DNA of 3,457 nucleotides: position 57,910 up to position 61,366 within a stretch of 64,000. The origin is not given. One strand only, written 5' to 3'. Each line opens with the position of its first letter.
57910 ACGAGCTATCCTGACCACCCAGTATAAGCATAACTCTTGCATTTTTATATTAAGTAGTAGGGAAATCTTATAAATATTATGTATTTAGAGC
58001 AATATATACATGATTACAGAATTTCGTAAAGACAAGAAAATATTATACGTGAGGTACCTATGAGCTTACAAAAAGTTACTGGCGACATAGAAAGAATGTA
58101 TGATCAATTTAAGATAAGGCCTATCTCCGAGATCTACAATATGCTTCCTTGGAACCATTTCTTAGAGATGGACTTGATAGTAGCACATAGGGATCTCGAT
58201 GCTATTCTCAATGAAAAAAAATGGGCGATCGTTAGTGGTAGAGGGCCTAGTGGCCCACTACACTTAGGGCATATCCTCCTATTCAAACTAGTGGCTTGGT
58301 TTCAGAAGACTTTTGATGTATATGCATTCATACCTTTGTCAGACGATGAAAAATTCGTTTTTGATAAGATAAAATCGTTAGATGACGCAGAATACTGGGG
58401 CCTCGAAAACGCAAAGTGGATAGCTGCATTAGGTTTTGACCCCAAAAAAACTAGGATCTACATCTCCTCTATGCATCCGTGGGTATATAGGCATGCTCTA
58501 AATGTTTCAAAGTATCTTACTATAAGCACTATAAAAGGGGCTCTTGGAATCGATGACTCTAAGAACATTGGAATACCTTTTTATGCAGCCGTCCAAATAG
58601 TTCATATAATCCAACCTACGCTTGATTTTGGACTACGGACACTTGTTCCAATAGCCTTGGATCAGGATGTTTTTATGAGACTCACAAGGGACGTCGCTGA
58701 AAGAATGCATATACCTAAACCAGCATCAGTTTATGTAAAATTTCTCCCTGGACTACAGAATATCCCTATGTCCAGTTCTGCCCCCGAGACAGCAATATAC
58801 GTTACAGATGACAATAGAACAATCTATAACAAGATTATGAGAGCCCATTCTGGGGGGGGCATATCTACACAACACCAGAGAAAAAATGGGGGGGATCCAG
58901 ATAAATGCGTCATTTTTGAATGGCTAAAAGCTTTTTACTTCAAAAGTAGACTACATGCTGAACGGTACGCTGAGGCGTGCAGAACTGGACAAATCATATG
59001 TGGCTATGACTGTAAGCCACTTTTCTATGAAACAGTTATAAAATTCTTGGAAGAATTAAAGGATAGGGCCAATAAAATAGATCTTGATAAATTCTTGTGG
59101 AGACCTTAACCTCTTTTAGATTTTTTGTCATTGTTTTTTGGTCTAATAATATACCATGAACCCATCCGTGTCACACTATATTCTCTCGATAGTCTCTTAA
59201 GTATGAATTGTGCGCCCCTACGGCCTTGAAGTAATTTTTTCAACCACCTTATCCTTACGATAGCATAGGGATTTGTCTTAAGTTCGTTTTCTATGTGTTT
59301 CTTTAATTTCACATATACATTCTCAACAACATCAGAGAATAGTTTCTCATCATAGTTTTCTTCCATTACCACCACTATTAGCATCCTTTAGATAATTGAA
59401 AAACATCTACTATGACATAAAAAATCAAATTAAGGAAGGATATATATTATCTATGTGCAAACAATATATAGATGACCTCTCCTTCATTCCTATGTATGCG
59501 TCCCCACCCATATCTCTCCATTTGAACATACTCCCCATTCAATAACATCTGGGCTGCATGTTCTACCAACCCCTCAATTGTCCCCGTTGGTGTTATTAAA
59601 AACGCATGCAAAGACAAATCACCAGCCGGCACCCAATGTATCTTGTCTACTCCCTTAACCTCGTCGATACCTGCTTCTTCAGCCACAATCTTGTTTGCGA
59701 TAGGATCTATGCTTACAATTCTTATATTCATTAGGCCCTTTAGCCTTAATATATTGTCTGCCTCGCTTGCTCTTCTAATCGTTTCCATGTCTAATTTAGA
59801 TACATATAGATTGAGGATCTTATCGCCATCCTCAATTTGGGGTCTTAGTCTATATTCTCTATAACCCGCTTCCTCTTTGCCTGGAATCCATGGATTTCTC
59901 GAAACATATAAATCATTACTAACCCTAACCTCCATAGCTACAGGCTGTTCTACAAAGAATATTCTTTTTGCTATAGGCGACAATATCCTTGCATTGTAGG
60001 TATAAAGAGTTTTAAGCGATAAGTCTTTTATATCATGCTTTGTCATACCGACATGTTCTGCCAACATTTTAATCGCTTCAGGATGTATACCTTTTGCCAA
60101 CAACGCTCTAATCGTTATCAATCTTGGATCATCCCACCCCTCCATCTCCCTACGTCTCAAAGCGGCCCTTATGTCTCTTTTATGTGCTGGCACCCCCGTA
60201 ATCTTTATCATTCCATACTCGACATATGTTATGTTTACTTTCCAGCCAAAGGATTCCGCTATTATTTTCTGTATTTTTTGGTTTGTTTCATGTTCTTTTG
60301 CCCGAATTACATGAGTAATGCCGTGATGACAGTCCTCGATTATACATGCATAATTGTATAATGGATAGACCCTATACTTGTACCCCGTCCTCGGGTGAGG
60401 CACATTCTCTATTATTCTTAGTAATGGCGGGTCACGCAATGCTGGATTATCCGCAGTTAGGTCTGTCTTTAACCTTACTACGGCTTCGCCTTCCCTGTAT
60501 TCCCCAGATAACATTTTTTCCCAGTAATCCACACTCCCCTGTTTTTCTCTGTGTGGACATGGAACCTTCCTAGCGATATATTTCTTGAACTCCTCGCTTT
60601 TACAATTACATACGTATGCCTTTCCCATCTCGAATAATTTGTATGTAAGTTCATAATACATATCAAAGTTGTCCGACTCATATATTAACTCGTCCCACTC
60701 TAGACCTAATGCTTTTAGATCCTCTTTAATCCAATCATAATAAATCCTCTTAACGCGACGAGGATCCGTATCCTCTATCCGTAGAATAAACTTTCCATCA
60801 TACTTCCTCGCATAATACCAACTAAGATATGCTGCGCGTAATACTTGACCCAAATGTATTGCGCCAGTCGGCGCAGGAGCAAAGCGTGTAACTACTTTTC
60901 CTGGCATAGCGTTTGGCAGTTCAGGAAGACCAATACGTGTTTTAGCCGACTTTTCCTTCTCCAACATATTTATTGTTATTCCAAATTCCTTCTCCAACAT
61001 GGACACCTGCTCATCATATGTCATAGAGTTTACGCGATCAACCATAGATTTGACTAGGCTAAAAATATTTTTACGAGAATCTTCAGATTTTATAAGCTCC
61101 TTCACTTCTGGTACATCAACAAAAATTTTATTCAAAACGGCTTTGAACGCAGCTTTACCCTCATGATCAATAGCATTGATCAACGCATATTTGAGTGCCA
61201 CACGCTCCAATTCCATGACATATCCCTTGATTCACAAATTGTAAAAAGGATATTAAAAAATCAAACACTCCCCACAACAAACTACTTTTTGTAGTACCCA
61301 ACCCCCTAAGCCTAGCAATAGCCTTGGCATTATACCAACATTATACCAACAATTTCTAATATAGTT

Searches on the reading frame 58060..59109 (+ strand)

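Call 95: search_protein_families(library=pfam, proteins=[window:58060-59109:+], max_evalue=0.00001)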
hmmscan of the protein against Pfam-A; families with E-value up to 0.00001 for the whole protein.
window:58060-59109:+ (349 aa): 1 family
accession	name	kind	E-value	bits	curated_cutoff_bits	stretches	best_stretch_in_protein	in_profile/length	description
PF00579.31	tRNA-synt_1b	-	2.2e-21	76.9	21.1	1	52-330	3-291/292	tRNA synthetases class I (W and Y)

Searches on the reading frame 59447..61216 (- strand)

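Call 95: search_protein_families(library=pfam, proteins=[window:59447-61216:-], max_evalue=0.00001)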
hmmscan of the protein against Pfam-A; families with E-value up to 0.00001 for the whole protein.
window:59447-61216:- (589 aa): 2 families
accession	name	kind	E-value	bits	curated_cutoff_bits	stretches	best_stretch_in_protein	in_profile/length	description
PF00749.27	tRNA-synt_1c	-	3.2e-73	246.8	23.4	1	107-401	1-301/314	tRNA synthetases class I (E and Q), catalytic domain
PF03950.23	tRNA-synt_1c_C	-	7.5e-07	29.7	23.9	1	416-511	1-83/91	tRNA synthetases class I (E and Q), anti-codon binding domain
